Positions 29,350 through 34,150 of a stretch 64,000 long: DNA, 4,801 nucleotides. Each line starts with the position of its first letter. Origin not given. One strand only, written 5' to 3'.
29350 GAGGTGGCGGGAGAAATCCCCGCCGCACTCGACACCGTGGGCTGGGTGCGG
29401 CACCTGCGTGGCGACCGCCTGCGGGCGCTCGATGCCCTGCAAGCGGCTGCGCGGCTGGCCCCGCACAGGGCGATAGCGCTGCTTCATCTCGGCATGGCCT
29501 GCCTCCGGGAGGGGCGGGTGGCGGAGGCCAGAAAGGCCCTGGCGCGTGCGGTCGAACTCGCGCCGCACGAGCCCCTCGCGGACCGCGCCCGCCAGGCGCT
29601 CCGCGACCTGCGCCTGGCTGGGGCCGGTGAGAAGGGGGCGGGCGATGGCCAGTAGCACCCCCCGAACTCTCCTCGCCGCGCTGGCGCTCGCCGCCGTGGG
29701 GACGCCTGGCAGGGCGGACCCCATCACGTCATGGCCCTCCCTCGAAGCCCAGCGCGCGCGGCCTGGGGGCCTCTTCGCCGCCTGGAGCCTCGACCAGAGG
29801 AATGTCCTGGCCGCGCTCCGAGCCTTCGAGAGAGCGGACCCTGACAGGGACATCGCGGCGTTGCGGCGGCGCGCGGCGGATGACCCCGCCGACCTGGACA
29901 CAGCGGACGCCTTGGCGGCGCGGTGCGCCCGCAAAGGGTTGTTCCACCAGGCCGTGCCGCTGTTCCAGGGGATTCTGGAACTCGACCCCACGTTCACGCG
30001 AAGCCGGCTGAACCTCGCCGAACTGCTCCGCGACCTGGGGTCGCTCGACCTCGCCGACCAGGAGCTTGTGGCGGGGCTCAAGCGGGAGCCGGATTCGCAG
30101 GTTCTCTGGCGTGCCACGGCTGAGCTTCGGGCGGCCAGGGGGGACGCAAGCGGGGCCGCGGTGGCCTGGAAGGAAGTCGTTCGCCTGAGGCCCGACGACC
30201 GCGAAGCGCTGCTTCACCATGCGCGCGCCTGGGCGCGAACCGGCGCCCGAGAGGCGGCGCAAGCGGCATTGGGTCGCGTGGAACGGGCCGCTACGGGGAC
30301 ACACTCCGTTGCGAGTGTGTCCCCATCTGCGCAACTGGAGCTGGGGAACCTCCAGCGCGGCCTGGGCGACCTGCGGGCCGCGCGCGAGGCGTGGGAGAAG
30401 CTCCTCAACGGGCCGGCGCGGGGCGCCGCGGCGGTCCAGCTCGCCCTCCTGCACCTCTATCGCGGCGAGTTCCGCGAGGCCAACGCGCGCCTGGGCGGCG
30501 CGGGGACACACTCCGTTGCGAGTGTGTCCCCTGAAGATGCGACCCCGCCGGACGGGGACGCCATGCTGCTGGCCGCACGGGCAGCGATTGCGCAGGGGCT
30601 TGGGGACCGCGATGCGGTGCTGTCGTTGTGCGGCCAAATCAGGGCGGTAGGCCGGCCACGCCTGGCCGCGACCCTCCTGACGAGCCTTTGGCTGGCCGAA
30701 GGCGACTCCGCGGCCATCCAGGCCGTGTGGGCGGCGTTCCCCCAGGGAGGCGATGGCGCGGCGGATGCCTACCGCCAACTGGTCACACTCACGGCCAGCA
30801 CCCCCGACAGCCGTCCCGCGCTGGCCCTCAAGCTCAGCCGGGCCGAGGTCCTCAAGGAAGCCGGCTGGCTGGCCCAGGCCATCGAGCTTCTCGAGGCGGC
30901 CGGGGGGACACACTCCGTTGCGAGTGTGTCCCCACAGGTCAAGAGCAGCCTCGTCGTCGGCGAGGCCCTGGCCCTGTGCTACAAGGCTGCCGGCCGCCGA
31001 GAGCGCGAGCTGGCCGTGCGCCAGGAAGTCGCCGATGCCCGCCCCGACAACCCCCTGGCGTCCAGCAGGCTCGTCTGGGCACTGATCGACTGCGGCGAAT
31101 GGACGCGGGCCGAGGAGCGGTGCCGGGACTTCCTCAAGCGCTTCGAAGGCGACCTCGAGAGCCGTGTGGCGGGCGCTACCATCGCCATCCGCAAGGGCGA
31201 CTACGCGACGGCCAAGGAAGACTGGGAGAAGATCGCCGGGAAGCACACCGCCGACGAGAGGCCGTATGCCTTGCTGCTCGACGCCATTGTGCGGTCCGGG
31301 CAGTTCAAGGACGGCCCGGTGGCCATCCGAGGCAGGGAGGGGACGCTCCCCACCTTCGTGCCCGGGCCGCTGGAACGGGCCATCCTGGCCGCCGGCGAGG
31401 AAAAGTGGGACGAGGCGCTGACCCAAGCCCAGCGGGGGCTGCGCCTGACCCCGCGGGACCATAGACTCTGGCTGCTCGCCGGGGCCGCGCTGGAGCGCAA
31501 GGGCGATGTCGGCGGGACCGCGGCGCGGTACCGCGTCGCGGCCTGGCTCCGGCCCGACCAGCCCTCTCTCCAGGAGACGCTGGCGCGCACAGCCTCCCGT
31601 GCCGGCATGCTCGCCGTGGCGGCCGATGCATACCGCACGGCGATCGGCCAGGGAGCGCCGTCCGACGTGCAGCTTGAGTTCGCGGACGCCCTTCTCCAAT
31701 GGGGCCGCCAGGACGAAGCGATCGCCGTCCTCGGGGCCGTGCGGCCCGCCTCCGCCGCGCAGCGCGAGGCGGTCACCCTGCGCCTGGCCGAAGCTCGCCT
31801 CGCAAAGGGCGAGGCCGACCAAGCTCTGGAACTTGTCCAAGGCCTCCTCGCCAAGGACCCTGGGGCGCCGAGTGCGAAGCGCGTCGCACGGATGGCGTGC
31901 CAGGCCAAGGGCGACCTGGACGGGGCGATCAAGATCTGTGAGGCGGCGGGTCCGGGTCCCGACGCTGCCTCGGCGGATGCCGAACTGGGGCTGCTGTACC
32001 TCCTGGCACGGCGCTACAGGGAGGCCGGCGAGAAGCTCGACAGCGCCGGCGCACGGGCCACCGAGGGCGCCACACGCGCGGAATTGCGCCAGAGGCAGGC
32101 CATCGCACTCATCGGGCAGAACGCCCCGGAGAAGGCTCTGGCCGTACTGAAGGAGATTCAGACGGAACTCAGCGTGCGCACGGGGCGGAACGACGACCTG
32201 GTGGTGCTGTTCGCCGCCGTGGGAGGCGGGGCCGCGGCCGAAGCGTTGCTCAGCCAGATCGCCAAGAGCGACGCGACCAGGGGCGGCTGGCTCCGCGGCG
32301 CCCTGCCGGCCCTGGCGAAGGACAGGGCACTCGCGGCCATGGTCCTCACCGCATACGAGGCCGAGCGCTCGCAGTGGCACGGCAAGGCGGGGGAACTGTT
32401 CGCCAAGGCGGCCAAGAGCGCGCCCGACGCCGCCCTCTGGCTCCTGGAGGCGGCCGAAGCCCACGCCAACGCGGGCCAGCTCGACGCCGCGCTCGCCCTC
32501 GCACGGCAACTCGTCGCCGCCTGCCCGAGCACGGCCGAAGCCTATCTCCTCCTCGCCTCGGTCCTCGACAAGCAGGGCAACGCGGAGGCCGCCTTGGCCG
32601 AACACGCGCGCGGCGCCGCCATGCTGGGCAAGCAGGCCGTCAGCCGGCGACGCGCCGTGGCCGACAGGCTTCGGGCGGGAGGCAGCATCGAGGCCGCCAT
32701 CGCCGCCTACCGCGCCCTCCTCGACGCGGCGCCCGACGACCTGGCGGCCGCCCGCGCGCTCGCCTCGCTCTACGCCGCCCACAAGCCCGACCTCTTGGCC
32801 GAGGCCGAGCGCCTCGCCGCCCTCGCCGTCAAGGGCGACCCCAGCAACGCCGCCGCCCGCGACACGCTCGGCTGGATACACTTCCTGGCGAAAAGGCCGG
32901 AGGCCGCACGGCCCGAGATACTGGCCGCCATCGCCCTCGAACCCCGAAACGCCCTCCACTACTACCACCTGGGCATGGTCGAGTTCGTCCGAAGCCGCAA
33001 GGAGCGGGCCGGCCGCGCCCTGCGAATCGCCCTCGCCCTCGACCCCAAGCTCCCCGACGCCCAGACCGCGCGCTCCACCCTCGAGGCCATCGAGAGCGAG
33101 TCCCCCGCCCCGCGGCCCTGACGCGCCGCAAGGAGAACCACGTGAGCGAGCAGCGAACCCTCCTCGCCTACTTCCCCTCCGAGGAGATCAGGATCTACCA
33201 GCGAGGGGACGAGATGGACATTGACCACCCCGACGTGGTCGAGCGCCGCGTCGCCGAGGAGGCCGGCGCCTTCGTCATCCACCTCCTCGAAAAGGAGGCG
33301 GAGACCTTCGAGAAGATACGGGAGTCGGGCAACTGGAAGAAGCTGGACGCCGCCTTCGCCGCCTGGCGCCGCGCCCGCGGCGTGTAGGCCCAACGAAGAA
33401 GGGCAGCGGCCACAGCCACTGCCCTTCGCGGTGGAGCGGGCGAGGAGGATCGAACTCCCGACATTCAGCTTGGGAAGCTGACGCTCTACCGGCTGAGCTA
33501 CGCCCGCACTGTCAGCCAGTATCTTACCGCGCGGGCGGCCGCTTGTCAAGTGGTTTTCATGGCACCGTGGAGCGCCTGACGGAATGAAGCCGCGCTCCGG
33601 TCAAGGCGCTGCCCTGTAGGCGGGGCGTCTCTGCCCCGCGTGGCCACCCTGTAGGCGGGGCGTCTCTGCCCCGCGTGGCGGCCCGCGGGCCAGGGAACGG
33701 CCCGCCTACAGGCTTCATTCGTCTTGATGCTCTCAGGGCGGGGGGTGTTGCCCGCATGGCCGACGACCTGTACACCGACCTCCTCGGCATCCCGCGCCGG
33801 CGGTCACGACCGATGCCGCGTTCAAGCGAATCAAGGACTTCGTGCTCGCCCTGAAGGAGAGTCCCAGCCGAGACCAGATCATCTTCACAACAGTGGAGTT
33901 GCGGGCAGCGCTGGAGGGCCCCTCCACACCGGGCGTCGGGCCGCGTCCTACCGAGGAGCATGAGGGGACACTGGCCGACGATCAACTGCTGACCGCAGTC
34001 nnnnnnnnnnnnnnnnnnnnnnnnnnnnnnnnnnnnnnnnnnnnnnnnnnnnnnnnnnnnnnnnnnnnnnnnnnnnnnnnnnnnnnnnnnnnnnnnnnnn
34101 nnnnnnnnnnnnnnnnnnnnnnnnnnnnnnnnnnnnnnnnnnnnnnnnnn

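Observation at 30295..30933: Three identical 30-bp perfect palindromes inserted in the same codon phase inside a TPR gene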

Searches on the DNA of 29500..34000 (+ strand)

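Call 65: search_rna_families(source=window, start=29500, end=34000, threshold=evalue, max_evalue=1)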
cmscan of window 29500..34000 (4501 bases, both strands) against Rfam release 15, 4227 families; matches with E-value up to 1: 5.
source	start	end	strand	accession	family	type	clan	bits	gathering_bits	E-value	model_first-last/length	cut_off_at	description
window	33435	33507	-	RF00005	tRNA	Gene; tRNA;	CL00001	68.1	29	7.2e-14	1-71/71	no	tRNA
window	30945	31013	+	RF02011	mir-575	Gene; miRNA;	-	26.3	100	0.027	1-79/79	no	mir-575 microRNA precursor family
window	33270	33298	-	RF01103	UPD-PKc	Cis-reg;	-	24.7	40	0.82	1-29/29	no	Pseudoknot of upstream pseudoknot domain (UPD) of the 3'UTR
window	33191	33298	-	RF00191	SNORA57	Gene; snRNA; snoRNA; HACA-box;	-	23.8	40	0.015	1-149/149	no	Small nucleolar RNA SNORA57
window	30332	30380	-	RF02940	COG3860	Cis-reg;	-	18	42.5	0.89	1-54/54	no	COG3860 RNA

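Call 79: build_rna_model(alignment_id=A5, structure=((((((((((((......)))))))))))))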
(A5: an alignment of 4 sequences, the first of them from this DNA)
Model R1 built from alignment A5 (4 sequences, 30 columns); structure: as given.
model positions 30; base pairs 12; branch points 0; effective number of sequences 4; information 1.321 bits per position. Calibrated on 0.2 Mb of random sequence (short: E-values are rough).
structure used (alignment columns):
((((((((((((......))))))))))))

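Call 80: search_with_rna_model(model_id=R1, source=window, filters=off, max_evalue=10, show_alignments=0)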
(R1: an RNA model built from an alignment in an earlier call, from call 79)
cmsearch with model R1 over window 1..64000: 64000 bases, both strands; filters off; matches with E-value up to 10: 49.
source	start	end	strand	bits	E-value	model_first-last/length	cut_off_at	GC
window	30295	30324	+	52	2.6e-11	1-30/30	no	0.67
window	30502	30531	+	52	2.6e-11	1-30/30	no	0.67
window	30904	30933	+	52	2.6e-11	1-30/30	no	0.67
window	30295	30324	-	36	4.8e-07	1-30/30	no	0.67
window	30502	30531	-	36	4.8e-07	1-30/30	no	0.67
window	30904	30933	-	36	4.8e-07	1-30/30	no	0.67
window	39947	39976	+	17.4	0.042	1-30/30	no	0.73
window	38707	38728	+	15.9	0.1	1-30/30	no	0.77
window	38707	38728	-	13.7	0.38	1-30/30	no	0.77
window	10302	10329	+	13.4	0.48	1-30/30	no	0.79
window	38429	38448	-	12.6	0.78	1-30/30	no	0.45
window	38429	38448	+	12.4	0.89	1-30/30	no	0.45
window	23374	23395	-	11.5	1.5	1-30/30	no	0.68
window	46235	46259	+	11.3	1.7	1-30/30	no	0.8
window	39947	39976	-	11.1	1.9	1-30/30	no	0.73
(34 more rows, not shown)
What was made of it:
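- They are confined to one gene (call 80).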

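Call 81: search_with_rna_model(model_id=R1, sources=[L033, L025, L054, L055, L056, L066, L067, L068, L069, L070, L075, L076, L077, L078], max_evalue=10)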
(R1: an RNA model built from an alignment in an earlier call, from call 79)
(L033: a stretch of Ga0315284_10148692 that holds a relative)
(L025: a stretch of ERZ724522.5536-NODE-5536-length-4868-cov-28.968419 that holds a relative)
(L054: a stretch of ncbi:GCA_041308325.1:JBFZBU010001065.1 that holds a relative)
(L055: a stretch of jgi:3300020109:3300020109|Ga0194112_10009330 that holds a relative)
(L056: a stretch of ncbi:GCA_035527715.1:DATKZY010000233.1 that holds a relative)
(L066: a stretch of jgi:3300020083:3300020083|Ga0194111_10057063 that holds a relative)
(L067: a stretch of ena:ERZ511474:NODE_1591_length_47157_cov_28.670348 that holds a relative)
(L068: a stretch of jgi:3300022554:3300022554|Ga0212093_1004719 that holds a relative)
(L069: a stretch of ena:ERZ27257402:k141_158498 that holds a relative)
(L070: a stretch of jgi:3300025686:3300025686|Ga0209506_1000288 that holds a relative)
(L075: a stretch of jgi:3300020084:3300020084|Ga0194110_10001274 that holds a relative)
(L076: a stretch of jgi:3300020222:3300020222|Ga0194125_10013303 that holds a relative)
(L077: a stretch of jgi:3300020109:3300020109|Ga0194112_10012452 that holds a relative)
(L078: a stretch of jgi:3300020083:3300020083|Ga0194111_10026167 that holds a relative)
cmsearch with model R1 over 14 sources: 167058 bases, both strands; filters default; matches with E-value up to 10: 24.
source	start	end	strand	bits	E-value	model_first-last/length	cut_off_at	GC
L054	5448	5477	+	52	6.9e-11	1-30/30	no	0.67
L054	5655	5684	+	52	6.9e-11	1-30/30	no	0.67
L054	6057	6086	+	52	6.9e-11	1-30/30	no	0.67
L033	159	188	+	50.9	1.4e-10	1-30/30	no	0.73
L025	2242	2269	-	44.7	5.8e-09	1-30/30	no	0.71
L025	2242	2269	+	42.7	2e-08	1-30/30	no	0.71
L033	159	188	-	37.1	6.2e-07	1-30/30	no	0.73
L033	189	216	-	36.8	7.3e-07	2-29/30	no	0.54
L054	5448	5477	-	36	1.3e-06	1-30/30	no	0.67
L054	5655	5684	-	36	1.3e-06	1-30/30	no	0.67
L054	6057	6086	-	36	1.3e-06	1-30/30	no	0.67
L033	190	215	+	19.6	0.028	3-28/30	no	0.54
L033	532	578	-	14.1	0.8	1-30/30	no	0.64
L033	532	578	+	13.8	0.95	1-30/30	no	0.64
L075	1511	1527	+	12.3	2.4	1-30/30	no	0.65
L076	4257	4273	+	12.3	2.4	1-30/30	no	0.65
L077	5457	5473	+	12.3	2.4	1-30/30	no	0.65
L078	2546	2562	+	12.3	2.4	1-30/30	no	0.65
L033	1341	1359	+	12.3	2.5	7-24/30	no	0.47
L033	3075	3084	+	11.4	4.1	1-10/30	3'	0.6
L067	1659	1685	+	11.4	4.3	1-30/30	no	0.78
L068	3216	3242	+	11.4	4.3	1-30/30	no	0.78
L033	3075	3084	-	10.8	6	21-30/30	5'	0.6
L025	3603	3616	-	10.8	6.1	9-22/30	no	0.64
